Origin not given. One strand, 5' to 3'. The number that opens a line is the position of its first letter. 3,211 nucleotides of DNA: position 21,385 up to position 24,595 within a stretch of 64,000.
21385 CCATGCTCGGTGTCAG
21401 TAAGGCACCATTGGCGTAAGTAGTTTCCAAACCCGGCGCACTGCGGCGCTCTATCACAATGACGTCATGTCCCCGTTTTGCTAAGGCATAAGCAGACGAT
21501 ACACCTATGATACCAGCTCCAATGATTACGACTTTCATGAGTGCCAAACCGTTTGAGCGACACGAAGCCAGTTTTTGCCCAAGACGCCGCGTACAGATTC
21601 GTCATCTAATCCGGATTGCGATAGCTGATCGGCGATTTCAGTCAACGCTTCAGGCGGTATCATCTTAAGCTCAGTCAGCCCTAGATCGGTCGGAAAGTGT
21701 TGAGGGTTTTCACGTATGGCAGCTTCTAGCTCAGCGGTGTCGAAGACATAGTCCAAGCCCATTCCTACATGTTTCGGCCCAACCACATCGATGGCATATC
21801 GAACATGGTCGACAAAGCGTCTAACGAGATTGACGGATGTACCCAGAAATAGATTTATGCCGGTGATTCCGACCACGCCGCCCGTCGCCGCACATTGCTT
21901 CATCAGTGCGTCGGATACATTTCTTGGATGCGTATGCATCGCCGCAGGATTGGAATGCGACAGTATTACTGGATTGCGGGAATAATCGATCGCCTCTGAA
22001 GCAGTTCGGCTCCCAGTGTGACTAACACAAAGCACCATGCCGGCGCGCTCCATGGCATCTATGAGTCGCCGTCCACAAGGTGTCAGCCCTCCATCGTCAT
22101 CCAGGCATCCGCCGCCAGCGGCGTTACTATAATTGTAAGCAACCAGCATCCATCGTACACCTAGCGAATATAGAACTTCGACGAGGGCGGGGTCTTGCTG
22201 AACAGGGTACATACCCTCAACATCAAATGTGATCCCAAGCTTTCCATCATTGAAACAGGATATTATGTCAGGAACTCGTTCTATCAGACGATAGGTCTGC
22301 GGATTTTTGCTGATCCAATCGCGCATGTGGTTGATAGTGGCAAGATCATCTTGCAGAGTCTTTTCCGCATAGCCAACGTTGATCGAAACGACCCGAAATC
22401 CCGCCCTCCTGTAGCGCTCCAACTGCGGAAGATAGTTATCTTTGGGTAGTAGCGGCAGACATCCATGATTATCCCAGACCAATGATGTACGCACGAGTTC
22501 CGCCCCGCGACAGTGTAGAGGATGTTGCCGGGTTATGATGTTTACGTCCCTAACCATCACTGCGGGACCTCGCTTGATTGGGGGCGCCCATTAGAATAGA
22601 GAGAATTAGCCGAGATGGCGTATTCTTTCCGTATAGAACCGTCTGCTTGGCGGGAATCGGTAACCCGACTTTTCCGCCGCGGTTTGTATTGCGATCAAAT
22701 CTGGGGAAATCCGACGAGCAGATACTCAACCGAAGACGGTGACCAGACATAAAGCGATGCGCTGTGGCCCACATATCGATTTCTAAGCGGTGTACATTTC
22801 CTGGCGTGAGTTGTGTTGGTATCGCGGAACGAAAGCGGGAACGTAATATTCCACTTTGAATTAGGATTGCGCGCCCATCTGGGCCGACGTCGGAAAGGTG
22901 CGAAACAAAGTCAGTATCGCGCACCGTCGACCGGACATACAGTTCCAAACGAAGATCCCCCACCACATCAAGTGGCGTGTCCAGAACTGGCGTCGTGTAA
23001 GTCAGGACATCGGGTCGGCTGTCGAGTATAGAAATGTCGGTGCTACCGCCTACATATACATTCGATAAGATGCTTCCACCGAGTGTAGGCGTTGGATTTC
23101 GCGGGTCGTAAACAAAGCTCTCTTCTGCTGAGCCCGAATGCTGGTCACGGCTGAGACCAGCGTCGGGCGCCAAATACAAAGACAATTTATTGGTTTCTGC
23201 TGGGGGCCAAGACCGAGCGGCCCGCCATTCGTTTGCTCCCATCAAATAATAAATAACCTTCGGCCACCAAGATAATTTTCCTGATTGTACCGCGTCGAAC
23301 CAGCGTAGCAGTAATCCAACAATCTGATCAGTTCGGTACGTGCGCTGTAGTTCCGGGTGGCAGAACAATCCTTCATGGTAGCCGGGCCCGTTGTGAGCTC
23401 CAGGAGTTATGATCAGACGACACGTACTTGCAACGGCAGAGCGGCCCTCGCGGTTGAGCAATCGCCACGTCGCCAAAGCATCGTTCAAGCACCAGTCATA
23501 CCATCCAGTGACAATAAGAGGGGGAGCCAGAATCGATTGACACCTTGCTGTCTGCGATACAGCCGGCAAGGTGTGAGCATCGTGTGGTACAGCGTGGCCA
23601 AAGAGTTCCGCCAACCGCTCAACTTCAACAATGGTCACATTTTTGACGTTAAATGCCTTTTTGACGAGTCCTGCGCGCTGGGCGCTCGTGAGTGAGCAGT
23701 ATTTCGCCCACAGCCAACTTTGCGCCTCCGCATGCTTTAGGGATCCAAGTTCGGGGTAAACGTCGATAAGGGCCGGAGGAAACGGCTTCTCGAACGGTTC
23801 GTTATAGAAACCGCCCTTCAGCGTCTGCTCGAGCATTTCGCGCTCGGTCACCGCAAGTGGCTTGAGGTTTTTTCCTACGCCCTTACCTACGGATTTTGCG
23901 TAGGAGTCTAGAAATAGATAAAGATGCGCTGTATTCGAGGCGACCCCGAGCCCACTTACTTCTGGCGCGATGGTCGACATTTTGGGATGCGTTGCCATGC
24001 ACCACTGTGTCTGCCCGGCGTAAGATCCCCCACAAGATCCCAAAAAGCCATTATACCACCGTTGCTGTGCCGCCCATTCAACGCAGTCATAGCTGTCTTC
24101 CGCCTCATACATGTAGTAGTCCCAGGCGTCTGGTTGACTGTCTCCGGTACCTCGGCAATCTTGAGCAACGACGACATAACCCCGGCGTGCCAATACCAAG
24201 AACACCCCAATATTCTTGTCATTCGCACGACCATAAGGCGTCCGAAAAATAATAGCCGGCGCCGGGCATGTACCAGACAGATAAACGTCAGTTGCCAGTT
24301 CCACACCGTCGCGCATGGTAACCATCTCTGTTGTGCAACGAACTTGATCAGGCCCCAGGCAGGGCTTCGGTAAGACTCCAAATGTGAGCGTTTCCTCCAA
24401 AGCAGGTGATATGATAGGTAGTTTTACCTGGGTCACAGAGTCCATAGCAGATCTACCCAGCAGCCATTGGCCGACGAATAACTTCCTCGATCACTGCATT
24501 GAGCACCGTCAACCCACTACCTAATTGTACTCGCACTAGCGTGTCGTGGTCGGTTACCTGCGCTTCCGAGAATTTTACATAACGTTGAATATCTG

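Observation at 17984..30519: TonB-receptor-led operon that looks built to dismantle a D-amino-acid-containing peptide or amide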

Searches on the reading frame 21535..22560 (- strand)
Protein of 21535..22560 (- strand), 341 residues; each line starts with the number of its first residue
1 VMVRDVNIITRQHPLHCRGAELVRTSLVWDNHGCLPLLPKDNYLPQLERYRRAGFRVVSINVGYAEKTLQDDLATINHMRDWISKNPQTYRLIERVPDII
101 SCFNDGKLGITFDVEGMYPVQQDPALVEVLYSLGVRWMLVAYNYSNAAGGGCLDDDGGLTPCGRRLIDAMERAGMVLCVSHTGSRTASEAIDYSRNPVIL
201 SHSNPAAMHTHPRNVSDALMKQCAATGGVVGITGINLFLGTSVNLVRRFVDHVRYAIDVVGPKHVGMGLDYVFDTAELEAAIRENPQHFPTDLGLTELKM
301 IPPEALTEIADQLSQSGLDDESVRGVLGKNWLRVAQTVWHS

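Call 3: search_protein_families(library=pfam, proteins=[window:21535-22560:-])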
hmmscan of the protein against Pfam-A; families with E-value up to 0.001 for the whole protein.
window:21535-22560:- (341 aa): 2 families
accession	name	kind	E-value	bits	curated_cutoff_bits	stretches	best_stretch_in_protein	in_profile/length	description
PF01244.27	Peptidase_M19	-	8.8e-70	235.8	26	1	25-336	5-318/319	Membrane dipeptidase (Peptidase family M19)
PF23195.1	UBQLN1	-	0.0007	19.7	27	0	70-106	12-48/70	Ubiquilin-1-like domain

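Call 4: search_protein_families(library=ncbifam, proteins=[window:21535-22560:-])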
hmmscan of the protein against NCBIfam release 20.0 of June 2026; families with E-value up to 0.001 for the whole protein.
window:21535-22560:- (341 aa): 0 families

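Call 38: search_solved_structures(query=window:21535-22560:-, max_evalue=0.001)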
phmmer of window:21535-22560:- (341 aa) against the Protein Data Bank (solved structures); distinct sequences matched with E-value up to 0.001: 16.
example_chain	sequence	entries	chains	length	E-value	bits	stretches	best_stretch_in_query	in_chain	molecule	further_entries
2i5g_A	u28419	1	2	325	6.7e-35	124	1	71-339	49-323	amidohydrolase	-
5lx0_A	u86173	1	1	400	6.1e-25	91.2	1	69-271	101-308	Dipeptidase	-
5lwz_A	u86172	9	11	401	6.2e-25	91.2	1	69-271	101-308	Dipeptidase | Dipeptidase gliJ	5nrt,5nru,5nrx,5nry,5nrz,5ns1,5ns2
5lx4_A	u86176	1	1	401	6.2e-25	91.2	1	69-271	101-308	Dipeptidase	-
5lx7_A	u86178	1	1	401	6.2e-25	91.2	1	69-271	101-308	Dipeptidase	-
3id7_A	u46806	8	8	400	6.5e-25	91.1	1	73-239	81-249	Dipeptidase | renal dipeptidase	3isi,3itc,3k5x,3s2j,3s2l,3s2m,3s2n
5lx1_A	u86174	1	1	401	3.2e-24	88.8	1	69-270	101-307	Dipeptidase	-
2rag_A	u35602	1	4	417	6.8e-20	74.6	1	76-237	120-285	Dipeptidase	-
9h0b_B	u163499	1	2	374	2.6e-18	69.4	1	79-272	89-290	Dipeptidase 1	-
1itq_A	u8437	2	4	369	6.8e-18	68.1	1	85-271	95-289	RENAL DIPEPTIDASE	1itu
3ly0_A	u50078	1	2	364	4e-13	52.4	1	73-277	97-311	Dipeptidase AC. Metallo peptidase. MEROPS family M19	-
3fdg_A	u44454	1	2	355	4e-13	52.4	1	73-277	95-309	Dipeptidase AC. Metallo peptidase. MEROPS family M19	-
3neh_A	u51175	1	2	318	1.1e-12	50.9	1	104-271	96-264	Renal dipeptidase family protein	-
6vgo_A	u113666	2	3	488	6.3e-12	48.4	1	81-271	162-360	Dipeptidase 3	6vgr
3lu2_A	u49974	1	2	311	6.8e-12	48.3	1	104-271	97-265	Lmo2462 protein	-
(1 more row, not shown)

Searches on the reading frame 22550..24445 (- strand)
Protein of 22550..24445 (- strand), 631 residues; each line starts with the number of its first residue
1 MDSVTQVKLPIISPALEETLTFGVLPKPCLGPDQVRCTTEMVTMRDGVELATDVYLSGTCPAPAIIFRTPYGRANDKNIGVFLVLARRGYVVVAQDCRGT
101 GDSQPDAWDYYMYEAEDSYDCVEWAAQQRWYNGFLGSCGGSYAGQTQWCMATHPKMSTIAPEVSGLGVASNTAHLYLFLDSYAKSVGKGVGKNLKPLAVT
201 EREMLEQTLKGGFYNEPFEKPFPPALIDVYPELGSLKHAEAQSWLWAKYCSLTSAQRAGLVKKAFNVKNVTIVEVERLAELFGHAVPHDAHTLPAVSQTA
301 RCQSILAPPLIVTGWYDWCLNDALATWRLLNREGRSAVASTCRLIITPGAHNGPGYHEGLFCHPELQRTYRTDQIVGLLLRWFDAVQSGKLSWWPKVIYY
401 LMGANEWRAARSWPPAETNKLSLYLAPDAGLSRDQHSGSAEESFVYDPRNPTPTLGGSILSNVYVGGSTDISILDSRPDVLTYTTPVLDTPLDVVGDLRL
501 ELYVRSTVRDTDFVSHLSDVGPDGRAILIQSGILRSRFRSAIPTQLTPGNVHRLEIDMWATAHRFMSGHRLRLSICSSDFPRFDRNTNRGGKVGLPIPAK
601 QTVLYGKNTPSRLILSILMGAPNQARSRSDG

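Call 3: search_protein_families(library=pfam, proteins=[window:22550-24445:-])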
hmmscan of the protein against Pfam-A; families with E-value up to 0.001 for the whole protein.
window:22550-24445:- (631 aa): 2 families
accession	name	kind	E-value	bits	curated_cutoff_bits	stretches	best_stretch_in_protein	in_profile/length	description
PF08530.16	PepX_C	-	3e-38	132.3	22.5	1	395-613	7-216/217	X-Pro dipeptidyl-peptidase C-terminal non-catalytic domain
PF02129.25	Peptidase_S15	-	5e-30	105.5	23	1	46-167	1-131/262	X-Pro dipeptidyl-peptidase (S15 family)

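Call 4: search_protein_families(library=ncbifam, proteins=[window:22550-24445:-])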
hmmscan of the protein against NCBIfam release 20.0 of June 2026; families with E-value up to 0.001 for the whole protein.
window:22550-24445:- (631 aa): 2 families
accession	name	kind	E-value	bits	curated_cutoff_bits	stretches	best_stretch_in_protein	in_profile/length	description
TIGR00976.1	CocE_NonD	subfamily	2.9e-90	303.8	66.3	2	297-618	223-548/550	CocE/NonD family hydrolase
NF003780.0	PRK05371.1-1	subfamily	1.7e-08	33.4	642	1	475-595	450-571/594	Xaa-Pro dipeptidyl-peptidase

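Call 37: search_solved_structures(query=window:22550-24445:-, max_evalue=0.001)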
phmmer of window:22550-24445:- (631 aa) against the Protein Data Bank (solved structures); distinct sequences matched with E-value up to 0.001: 19.
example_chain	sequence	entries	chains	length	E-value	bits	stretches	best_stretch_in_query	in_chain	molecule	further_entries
3pui_A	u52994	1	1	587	9.1e-63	215.6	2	291-595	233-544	Cocaine esterase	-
3ida_A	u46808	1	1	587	1.1e-62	215.3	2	291-595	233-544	Cocaine esterase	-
3i2h_A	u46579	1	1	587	1.1e-62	215.3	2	291-595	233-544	Cocaine esterase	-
3i2i_A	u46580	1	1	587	1.1e-62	215.3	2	291-595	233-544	Cocaine esterase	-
3i2g_A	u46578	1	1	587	1.2e-62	215.2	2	291-595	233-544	Cocaine esterase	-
3i2j_A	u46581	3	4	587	1.2e-62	215.2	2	291-595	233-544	Cocaine esterase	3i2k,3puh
3i2f_A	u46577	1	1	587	1.2e-62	215.2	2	291-595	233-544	Cocaine esterase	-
1ju3_A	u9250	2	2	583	1.4e-62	215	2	291-595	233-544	cocaine esterase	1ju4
4p08_A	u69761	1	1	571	2.1e-62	214.4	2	291-595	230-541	Cocaine esterase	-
9k48_A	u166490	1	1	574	2.2e-62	214.4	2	291-595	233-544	Cocaine esterase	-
7f65_A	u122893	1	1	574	3.1e-62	213.9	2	291-595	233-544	Cocaine esterase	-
1l7r_A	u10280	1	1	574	4.1e-62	213.5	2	291-595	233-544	cocaine esterase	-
1l7q_A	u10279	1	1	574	4.4e-62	213.4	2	291-595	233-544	cocaine esterase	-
2b4k_A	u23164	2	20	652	4.3e-26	94.5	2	322-589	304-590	Alpha-amino acid ester hydrolase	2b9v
1nx9_A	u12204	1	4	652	1.1e-25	93.1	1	322-589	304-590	alpha-amino acid ester hydrolase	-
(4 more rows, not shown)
